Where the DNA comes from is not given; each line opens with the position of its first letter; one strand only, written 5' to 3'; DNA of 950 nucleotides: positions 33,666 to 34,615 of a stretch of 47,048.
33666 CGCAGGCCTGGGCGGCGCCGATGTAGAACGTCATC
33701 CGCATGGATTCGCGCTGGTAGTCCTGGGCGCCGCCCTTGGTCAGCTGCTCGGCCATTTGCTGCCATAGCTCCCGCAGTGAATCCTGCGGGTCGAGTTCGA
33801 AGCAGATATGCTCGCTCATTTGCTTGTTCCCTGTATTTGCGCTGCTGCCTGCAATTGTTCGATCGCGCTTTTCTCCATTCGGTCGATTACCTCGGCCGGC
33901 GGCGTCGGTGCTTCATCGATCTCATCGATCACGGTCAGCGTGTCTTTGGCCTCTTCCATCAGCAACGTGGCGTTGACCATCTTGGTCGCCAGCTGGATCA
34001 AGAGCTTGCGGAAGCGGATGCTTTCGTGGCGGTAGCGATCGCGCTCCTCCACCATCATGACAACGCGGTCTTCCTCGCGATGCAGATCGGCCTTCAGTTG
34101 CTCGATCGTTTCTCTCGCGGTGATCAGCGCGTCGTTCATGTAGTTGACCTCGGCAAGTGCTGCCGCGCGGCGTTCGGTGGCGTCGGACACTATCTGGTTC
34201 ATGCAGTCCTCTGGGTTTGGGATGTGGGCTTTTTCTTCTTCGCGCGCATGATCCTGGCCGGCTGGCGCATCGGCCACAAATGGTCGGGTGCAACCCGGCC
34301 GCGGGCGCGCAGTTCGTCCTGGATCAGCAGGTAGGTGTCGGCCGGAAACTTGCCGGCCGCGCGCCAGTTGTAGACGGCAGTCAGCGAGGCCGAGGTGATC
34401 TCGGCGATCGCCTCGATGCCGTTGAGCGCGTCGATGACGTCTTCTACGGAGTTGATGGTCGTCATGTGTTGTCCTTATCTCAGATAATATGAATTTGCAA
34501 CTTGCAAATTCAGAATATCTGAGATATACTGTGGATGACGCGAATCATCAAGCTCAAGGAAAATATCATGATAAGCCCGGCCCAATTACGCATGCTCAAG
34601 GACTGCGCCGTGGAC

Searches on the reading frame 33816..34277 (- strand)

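Call 55: search_protein_families(library=pfam, proteins=[window:33816-34277:-], max_evalue=0.01)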
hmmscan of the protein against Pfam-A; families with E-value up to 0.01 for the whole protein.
window:33816-34277:- (153 aa): 1 family
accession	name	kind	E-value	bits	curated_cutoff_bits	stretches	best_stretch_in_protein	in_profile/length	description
PF23442.1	DUF7125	-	0.0092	15.6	29.1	0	29-105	59-133/207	Family of unknown function (DUF7125)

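Call 75: search_protein_families(library=phrogs, proteins=[window:33816-34277:-], max_evalue=0.01)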
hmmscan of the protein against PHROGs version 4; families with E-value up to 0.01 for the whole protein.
window:33816-34277:- (153 aa): 0 families

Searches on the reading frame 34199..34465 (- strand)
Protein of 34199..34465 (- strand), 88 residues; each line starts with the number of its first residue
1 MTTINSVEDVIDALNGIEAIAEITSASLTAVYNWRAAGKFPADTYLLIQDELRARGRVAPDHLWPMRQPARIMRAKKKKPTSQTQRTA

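Call 75: search_protein_families(library=phrogs, proteins=[window:34199-34465:-], max_evalue=0.01)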
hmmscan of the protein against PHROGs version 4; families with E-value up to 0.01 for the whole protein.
window:34199-34465:- (88 aa): 3 families
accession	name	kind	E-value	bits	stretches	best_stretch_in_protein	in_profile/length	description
phrog_409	-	transcription regulation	0.0017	19.9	1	7-51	17-60/127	transcriptional regulator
phrog_8008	-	DNA, RNA and nucleotide metabolism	0.0067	17.1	1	1-38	1-38/66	DNA binding protein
phrog_66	-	integration and excision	0.0093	16.7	1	12-86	91-153/412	excisionase and transcriptional regulator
